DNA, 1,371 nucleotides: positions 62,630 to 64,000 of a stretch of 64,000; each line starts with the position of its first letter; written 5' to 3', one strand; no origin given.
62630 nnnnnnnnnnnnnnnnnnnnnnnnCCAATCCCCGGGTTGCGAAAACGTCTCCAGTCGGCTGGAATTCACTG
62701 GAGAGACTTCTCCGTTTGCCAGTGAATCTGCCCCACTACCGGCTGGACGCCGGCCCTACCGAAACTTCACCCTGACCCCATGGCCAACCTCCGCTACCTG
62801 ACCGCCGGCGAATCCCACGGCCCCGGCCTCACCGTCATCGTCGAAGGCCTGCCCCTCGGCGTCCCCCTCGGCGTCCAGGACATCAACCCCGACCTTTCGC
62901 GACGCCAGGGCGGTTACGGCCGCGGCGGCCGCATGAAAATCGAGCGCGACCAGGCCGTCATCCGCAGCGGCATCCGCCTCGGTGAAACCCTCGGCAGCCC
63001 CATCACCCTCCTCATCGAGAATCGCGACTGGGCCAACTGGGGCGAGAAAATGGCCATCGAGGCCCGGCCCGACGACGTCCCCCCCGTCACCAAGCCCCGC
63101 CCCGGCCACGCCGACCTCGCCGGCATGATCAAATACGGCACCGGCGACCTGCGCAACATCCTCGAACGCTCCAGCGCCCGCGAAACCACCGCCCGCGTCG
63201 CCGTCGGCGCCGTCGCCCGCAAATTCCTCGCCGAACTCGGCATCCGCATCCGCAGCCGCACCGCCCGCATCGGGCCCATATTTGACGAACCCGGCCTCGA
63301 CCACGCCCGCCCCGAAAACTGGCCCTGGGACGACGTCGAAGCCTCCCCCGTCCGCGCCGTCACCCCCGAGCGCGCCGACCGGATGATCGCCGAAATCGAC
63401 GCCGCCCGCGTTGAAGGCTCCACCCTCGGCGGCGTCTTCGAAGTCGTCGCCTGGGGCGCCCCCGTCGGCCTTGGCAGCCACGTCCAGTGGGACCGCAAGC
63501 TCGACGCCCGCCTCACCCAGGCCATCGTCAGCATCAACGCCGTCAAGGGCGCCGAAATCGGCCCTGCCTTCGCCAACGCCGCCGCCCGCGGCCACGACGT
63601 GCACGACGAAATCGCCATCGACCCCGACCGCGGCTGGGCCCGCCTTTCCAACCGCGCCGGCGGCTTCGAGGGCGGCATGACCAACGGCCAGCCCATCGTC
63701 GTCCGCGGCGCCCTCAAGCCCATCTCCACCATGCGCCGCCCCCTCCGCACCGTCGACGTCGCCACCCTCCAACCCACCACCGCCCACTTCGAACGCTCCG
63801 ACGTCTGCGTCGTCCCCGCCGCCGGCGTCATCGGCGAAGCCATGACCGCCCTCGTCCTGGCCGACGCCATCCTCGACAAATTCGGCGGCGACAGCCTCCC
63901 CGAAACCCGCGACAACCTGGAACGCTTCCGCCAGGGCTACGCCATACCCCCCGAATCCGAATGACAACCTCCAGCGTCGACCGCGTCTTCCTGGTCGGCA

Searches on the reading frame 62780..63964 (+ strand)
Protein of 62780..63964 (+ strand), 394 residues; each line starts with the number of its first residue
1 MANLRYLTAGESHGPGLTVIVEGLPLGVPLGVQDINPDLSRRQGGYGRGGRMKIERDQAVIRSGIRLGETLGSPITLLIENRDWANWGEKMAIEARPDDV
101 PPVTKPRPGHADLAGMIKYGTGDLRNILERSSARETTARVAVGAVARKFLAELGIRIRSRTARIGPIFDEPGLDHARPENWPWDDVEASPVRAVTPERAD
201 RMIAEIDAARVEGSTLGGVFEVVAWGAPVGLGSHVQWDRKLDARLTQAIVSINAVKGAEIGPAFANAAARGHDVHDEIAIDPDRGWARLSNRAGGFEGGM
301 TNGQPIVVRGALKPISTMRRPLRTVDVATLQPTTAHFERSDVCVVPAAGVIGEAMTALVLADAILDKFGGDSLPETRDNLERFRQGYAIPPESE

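Call 8: search_protein_families(library=pfam, proteins=[window:62780-63964:+], max_evalue=0.001)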
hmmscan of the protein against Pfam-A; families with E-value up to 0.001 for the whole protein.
window:62780-63964:+ (394 aa): 1 family
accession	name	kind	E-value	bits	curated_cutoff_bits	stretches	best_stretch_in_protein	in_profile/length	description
PF01264.26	Chorismate_synt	-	1.4e-113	379.4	27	1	4-365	1-327/327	Chorismate synthase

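Call 53: find_encoding_contigs(protein=window:62780-63964:+, flank=10000, max_places=2)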
Protein window:62780-63964:+ (394 aa): no gene with exactly this product is on record in the collection.
